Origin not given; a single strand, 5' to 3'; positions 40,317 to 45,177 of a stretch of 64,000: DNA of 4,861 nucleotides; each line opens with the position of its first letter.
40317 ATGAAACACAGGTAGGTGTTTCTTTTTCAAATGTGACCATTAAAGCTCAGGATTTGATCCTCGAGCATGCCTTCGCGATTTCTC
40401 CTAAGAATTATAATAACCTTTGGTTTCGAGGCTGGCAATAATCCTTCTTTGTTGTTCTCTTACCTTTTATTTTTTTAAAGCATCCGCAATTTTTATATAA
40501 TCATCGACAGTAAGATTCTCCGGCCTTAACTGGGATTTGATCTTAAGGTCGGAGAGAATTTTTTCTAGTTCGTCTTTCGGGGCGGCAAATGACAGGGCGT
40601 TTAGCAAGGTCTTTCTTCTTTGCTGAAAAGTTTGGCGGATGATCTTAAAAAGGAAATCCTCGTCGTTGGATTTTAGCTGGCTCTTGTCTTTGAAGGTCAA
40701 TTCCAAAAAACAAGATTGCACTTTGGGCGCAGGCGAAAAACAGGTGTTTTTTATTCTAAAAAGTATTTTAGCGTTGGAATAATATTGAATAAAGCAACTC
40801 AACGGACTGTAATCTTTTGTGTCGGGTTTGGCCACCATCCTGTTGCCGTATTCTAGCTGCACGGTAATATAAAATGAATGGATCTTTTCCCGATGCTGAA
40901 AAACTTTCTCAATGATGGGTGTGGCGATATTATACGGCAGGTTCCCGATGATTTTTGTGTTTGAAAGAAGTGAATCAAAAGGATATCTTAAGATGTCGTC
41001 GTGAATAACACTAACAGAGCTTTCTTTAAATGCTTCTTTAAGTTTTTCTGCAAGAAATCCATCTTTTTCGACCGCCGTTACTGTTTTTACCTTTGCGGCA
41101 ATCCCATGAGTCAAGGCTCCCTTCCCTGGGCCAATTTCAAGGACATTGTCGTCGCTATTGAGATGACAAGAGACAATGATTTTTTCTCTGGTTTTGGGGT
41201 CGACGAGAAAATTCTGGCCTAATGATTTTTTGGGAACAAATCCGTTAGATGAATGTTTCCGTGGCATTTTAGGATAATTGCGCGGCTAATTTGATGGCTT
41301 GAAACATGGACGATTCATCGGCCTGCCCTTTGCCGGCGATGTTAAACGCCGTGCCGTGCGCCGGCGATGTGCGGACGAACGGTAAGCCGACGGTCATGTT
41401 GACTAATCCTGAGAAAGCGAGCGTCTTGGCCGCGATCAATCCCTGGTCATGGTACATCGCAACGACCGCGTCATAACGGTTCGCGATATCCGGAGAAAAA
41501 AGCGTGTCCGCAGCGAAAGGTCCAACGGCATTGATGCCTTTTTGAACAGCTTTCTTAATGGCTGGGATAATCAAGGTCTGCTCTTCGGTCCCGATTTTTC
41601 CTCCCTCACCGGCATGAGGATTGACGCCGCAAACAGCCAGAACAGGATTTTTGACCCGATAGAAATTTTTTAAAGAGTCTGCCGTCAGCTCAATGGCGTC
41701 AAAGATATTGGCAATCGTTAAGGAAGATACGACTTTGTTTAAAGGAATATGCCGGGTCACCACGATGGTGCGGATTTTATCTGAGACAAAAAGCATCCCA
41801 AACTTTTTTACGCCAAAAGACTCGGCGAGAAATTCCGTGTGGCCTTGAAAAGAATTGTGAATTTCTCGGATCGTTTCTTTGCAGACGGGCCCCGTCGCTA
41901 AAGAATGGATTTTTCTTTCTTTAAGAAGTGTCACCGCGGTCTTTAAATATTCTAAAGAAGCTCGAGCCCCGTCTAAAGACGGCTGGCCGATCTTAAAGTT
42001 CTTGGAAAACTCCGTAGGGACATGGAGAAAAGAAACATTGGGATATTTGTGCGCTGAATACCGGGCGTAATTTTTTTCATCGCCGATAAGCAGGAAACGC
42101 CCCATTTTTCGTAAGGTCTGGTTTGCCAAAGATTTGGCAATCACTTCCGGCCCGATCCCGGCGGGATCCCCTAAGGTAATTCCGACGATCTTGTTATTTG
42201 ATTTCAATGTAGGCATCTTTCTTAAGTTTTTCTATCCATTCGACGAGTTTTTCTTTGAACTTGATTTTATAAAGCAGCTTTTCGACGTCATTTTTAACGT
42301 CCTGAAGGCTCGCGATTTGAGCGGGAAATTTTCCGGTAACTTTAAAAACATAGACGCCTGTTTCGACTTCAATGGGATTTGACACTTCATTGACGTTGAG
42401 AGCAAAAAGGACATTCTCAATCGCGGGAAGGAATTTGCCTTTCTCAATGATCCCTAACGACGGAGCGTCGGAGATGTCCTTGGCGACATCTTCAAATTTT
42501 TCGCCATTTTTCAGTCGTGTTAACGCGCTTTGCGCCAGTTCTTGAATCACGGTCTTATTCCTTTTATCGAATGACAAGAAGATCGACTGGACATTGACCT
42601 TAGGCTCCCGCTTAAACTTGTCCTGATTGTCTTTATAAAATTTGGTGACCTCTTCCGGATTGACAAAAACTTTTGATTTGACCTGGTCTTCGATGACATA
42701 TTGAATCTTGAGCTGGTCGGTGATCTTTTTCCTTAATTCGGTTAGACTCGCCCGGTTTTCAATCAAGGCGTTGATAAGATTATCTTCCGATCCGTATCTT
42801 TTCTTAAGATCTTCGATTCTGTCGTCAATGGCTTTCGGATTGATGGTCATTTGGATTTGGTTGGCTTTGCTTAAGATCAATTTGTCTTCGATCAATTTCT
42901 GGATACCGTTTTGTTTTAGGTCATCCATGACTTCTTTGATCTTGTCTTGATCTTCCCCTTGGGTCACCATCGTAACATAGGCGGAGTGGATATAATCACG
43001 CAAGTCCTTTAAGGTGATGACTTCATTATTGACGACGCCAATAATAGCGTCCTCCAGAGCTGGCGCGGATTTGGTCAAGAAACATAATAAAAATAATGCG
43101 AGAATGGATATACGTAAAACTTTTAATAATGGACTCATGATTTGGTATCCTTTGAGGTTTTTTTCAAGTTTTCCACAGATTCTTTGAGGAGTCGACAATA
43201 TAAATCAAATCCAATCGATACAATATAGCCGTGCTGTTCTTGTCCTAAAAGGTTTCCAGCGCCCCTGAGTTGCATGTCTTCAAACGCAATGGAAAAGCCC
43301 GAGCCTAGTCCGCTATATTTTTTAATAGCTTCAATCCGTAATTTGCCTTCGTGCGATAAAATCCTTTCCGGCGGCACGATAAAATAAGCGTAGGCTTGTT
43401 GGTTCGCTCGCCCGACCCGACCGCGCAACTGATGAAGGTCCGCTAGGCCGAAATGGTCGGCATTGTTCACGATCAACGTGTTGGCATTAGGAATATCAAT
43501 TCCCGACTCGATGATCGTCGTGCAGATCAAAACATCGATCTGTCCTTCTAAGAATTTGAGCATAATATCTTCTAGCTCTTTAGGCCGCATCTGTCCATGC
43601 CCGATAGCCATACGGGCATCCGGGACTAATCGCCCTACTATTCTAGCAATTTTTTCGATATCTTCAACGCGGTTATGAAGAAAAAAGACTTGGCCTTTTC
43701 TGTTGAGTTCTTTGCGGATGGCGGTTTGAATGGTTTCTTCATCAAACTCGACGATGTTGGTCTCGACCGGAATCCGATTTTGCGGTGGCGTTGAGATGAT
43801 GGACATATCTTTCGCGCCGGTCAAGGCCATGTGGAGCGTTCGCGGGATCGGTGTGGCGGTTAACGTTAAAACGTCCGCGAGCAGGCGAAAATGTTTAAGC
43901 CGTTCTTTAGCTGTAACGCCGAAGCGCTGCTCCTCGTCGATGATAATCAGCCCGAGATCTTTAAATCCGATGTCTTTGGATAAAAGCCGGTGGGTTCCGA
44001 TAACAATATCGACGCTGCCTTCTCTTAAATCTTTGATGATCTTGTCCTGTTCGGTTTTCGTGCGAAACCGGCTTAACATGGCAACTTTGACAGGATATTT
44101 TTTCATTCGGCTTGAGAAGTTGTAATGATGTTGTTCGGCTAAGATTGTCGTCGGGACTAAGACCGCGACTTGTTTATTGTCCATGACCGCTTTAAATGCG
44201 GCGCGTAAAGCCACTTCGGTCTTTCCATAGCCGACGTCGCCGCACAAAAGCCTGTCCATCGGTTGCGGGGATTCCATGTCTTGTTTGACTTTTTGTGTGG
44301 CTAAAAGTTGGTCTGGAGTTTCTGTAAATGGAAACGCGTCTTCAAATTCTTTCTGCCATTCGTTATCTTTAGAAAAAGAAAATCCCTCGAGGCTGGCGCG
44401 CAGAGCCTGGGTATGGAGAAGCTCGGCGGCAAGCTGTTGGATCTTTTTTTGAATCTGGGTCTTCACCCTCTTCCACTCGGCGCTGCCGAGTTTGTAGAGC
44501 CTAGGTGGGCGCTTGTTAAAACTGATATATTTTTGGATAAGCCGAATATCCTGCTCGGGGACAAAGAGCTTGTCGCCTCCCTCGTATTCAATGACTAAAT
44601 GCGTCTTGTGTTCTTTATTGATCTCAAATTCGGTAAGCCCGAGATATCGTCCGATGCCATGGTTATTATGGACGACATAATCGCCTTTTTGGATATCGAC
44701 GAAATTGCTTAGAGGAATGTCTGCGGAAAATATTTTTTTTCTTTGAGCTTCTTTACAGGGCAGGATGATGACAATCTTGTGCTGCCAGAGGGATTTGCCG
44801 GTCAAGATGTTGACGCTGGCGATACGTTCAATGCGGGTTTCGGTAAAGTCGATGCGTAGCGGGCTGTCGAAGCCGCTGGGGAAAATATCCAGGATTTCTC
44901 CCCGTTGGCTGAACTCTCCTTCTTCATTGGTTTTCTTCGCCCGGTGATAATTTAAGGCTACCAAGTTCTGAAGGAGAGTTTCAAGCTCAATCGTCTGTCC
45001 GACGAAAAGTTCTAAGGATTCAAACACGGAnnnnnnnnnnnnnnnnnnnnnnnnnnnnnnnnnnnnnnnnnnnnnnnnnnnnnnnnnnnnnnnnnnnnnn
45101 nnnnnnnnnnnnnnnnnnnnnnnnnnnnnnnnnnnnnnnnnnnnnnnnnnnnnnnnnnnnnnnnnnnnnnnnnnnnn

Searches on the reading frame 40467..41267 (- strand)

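Call 14: search_protein_families(library=pfam, proteins=[window:40467-41267:-], max_evalue=0.001)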
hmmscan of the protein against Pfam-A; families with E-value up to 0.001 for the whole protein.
window:40467-41267:- (266 aa): 2 families
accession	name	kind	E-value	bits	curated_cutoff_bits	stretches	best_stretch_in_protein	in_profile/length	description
PF00398.26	RrnaAD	-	1.2e-59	202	24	1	13-265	5-262/263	Ribosomal RNA adenine dimethylase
PF13649.12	Methyltransf_25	-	0.00034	21.7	27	1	42-99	1-62/97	Methyltransferase domain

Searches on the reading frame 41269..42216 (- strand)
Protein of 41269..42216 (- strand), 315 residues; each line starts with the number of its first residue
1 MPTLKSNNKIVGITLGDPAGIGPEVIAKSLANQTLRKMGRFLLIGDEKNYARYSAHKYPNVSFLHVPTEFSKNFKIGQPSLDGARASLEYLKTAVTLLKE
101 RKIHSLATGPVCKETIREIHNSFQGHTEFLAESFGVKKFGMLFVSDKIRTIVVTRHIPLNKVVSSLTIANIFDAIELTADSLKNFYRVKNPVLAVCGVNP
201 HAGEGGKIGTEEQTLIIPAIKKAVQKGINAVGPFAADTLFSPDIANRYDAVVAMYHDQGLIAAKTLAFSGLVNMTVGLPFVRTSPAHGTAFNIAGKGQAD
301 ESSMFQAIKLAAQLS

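Call 14: search_protein_families(library=pfam, proteins=[window:41269-42216:-], max_evalue=0.001)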
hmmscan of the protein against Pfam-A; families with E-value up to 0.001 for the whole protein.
window:41269-42216:- (315 aa): 1 family
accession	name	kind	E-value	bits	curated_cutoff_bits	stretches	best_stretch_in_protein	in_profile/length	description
PF04166.17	PdxA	-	4.4e-96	322.1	27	1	56-311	37-286/286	Pyridoxal phosphate biosynthetic protein PdxA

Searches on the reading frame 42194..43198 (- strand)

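Call 14: search_protein_families(library=pfam, proteins=[window:42194-43198:-], max_evalue=0.001)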
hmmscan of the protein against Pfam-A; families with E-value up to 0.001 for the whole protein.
window:42194-43198:- (334 aa): 6 families
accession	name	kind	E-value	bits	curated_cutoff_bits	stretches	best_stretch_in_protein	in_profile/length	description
PF13145.12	Rotamase_2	-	2.6e-17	64.2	27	1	179-303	1-121/121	PPIC-type PPIASE domain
PF13616.12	Rotamase_3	-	3.2e-13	50.7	22.5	1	185-290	4-115/116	PPIC-type PPIASE domain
PF00639.27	Rotamase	-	1.1e-11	46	21.7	1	210-288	6-96/97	PPIC-type PPIASE domain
PF13623.11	SurA_N_2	-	1.4e-07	31.9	28.5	1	32-130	15-121/145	SurA-like N-terminal domain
PF13624.11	SurA_N_3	-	4.4e-07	30.3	27.2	1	32-167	21-160/162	SurA-like N-terminal domain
PF09312.16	SurA_N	-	5.3e-05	23.8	30.8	1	50-166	2-115/118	SurA N-terminal domain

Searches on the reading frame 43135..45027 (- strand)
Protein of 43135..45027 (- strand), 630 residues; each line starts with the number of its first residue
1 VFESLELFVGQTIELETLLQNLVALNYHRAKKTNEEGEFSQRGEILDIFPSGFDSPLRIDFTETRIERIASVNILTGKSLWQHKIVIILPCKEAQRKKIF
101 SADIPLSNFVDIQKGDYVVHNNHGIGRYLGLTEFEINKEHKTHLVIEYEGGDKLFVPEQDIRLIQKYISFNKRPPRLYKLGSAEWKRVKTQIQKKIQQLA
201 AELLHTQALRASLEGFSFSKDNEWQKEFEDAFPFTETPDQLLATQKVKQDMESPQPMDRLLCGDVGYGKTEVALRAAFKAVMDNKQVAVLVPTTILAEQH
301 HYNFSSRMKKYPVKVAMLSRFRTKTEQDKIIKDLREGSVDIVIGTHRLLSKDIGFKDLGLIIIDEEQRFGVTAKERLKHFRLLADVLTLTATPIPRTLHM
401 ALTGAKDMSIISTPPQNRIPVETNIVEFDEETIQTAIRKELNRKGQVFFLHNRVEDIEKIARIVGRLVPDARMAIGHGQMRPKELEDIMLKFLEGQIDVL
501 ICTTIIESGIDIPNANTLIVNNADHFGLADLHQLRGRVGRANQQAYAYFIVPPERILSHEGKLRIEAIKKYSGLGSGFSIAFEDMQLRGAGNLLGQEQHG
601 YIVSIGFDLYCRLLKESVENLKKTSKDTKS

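Call 14: search_protein_families(library=pfam, proteins=[window:43135-45027:-], max_evalue=0.001)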
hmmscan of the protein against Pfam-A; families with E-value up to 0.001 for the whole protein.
window:43135-45027:- (630 aa): 7 families
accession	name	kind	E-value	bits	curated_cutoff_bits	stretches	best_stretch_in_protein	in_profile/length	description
PF00270.35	DEAD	-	1.4e-23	83.9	26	1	255-399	13-165/167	DEAD/DEAH box helicase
PF00271.37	Helicase_C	-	2.7e-23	82.7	23.5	1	437-542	6-110/110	Helicase conserved C-terminal domain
PF17757.6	UvrB_inter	-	6.3e-21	74.7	22.9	1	5-92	1-89/91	UvrB interaction domain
PF02559.22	CarD_TRCF_RID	-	7.2e-18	64.9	23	1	113-168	2-57/57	CarD-like/TRCF RID domain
PF04851.21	ResIII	-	1.2e-09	38.8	22.5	1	238-393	6-162/164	Type III restriction enzyme, res subunit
PF14814.11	UB2H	-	1.7e-06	28.4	27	1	7-70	1-72/85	Bifunctional transglycosylase second domain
PF00176.29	SNF2-rel_dom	-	0.00026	20.6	24.9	1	257-399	18-169/290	SNF2-related domain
